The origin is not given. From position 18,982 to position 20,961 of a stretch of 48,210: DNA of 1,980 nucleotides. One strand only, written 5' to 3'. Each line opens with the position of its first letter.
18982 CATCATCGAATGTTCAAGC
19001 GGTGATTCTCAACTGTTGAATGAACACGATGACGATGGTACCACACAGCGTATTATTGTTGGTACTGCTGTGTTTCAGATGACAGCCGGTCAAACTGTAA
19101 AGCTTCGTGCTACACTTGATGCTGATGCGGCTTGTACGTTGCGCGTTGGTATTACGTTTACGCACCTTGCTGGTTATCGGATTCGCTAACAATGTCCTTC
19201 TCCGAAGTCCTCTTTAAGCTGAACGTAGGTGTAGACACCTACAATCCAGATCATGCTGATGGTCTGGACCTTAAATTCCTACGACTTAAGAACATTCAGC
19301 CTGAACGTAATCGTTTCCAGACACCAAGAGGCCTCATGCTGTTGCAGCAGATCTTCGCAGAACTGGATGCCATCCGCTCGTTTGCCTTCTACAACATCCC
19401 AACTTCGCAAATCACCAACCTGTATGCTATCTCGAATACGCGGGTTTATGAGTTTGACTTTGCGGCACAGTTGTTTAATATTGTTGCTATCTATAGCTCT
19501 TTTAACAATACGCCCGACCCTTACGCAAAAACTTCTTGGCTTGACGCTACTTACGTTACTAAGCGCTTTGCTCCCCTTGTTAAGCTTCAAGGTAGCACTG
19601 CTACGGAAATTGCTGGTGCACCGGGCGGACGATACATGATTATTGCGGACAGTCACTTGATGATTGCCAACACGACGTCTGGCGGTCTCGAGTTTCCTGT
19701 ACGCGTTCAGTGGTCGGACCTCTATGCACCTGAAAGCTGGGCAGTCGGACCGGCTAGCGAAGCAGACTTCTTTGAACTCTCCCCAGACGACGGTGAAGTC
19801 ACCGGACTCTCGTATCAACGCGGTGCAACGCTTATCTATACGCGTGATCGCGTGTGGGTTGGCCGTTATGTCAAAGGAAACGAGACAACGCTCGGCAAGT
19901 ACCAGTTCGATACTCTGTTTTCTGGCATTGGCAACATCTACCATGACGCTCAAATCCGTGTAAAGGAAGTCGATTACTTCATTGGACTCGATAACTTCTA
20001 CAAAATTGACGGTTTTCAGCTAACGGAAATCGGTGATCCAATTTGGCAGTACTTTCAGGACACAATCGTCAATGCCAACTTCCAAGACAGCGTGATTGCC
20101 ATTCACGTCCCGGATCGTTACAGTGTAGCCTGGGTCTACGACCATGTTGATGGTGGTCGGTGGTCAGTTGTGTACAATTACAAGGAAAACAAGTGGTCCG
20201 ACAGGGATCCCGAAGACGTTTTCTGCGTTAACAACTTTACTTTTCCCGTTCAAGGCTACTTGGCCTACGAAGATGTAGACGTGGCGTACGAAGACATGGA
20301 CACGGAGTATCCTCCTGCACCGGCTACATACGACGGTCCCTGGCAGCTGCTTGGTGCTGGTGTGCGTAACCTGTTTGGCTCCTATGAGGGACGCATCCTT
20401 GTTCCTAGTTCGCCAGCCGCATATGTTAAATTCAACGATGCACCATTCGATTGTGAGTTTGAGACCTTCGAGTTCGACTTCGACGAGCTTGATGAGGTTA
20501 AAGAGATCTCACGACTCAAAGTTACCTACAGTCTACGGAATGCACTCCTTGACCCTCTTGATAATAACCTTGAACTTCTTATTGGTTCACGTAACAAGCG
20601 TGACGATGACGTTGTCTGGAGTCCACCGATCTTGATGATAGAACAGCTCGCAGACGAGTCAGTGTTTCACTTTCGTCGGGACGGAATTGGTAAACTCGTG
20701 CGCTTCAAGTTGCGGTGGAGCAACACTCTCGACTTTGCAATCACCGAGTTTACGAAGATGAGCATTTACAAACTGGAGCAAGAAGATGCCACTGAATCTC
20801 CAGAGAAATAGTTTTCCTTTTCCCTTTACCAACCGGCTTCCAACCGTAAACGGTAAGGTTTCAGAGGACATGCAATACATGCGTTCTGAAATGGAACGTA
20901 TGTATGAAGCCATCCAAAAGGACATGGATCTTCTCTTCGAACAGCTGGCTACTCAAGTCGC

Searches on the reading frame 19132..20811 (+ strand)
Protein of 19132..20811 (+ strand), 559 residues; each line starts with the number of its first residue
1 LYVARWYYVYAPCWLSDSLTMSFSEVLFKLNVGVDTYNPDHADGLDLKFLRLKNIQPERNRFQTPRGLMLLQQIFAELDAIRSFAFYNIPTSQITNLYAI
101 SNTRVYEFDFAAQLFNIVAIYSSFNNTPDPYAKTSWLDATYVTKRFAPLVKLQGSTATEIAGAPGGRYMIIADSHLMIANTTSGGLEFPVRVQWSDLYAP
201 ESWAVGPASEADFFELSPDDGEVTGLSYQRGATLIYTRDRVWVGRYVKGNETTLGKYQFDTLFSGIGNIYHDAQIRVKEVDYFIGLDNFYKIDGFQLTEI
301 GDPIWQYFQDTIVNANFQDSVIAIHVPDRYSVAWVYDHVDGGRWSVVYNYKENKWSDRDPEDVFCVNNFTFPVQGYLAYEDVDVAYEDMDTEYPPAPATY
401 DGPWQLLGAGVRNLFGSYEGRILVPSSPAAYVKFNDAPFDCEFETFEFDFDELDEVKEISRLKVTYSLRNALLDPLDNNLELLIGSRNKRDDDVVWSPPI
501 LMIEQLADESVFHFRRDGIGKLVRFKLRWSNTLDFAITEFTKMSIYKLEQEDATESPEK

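Call 14: search_protein_families(library=pfam, proteins=[window:19132-20811:+])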
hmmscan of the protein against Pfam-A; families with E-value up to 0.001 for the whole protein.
window:19132-20811:+ (559 aa): 0 families

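Call 38: search_protein_families(library=phrogs, proteins=[window:19132-20811:+], max_evalue=0.01)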
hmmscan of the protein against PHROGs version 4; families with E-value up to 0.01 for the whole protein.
window:19132-20811:+ (559 aa): 1 family
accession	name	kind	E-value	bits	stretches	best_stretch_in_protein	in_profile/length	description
phrog_3287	-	head and packaging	2.1e-36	126.9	1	86-539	63-513/524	virion structural protein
